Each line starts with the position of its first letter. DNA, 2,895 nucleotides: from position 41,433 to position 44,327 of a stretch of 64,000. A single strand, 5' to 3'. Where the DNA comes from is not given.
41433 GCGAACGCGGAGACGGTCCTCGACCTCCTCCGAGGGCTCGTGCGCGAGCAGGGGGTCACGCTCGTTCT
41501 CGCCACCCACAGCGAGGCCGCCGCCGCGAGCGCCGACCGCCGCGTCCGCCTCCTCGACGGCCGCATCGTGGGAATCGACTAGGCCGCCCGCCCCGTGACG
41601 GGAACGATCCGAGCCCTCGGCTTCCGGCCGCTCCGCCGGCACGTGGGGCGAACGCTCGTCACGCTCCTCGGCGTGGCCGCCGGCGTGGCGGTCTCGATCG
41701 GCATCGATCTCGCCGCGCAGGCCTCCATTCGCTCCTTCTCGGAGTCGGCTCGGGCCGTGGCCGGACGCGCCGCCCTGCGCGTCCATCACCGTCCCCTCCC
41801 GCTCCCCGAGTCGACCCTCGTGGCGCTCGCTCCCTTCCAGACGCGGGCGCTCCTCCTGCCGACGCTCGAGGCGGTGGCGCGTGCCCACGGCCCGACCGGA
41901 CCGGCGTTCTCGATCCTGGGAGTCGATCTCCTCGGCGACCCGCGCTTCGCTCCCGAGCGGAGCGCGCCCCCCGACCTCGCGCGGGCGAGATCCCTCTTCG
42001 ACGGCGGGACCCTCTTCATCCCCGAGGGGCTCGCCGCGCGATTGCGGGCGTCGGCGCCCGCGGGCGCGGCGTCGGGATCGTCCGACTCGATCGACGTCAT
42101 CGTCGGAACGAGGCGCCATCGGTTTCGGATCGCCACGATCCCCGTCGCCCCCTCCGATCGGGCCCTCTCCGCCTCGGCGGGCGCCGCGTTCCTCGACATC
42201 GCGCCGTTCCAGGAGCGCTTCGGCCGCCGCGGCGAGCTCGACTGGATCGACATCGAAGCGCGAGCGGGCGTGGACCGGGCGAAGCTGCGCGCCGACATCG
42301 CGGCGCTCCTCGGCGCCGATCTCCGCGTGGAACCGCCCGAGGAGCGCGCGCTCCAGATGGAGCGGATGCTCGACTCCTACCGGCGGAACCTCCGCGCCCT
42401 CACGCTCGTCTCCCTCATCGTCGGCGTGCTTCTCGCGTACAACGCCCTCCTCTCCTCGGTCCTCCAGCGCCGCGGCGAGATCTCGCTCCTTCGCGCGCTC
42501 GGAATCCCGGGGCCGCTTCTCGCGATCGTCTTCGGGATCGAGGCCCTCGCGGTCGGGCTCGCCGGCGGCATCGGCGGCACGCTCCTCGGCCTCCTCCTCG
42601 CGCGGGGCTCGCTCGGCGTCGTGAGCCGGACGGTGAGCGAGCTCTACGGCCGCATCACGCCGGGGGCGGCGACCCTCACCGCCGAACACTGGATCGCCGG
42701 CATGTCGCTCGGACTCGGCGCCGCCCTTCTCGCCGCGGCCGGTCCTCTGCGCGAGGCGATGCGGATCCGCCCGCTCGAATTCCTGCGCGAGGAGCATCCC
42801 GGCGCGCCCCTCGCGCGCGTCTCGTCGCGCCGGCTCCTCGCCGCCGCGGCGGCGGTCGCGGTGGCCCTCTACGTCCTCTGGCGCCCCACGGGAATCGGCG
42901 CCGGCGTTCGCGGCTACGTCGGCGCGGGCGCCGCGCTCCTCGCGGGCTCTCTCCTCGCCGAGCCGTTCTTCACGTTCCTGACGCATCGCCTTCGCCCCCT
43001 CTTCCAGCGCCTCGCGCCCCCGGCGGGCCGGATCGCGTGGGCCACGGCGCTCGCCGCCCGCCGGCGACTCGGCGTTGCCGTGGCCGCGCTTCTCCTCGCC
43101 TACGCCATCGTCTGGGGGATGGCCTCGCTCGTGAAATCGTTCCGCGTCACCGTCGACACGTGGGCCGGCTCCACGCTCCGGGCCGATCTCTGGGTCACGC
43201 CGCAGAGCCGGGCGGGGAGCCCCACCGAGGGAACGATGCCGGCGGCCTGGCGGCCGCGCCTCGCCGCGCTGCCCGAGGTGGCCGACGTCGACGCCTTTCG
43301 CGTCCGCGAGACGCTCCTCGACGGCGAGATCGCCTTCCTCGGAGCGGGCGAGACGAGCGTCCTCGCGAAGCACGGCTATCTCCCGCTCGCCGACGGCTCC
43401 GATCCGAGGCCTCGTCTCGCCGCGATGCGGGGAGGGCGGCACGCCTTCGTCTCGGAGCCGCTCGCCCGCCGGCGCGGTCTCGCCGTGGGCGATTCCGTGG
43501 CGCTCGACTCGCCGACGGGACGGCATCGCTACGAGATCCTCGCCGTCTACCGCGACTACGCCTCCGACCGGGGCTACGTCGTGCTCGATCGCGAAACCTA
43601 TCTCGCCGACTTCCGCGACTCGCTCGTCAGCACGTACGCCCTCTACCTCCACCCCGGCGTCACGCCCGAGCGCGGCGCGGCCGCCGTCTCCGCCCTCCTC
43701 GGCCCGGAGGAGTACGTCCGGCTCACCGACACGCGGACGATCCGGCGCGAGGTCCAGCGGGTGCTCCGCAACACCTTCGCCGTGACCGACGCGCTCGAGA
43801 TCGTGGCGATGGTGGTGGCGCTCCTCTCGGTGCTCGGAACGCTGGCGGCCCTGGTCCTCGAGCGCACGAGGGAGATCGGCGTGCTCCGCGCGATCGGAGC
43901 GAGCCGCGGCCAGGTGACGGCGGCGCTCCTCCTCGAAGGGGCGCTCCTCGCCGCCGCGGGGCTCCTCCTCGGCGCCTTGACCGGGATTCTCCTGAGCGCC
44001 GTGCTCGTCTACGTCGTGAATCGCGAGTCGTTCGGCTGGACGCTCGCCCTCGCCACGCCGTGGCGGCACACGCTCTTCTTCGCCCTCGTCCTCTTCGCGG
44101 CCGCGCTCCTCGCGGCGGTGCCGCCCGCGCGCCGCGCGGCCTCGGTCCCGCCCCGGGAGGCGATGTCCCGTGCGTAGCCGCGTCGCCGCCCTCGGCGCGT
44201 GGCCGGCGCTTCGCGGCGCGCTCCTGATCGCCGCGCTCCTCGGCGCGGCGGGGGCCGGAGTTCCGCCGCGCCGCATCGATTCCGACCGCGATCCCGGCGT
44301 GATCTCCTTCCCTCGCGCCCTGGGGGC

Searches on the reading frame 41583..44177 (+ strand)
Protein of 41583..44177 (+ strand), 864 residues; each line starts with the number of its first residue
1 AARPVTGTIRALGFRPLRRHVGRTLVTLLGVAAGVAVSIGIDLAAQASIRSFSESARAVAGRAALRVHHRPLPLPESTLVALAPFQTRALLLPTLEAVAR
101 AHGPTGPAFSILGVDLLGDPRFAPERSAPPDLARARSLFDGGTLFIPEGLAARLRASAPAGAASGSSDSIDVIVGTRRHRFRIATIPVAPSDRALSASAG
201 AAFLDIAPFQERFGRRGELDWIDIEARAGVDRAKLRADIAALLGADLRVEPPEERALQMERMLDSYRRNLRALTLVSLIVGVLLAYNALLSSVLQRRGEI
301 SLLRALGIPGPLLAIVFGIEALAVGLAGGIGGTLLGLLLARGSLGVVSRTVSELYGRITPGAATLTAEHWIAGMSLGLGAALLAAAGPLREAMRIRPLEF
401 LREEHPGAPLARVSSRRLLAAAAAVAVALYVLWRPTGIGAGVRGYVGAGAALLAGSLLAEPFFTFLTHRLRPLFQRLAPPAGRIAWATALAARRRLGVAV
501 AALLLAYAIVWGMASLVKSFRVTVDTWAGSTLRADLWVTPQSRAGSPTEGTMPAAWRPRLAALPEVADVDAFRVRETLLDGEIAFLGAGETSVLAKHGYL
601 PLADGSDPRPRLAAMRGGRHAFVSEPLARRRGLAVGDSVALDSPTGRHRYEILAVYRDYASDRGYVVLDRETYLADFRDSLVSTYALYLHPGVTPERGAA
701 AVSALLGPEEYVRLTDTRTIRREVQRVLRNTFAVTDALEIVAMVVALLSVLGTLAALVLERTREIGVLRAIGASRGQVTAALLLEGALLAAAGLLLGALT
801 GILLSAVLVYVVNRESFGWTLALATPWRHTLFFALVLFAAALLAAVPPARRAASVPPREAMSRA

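Call 86: search_protein_families(library=pfam, proteins=[window:41583-44177:+], max_evalue=0.00001)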
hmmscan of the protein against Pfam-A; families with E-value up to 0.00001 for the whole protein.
window:41583-44177:+ (864 aa): 2 families
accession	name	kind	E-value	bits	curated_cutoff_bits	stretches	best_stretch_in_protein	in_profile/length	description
PF02687.27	FtsX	-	1e-27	97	25.5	2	740-857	5-120/120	FtsX-like permease C-terminal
PF12704.14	MacB_PCD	-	4.8e-12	47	27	1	498-704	3-206/207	MacB-like periplasmic core domain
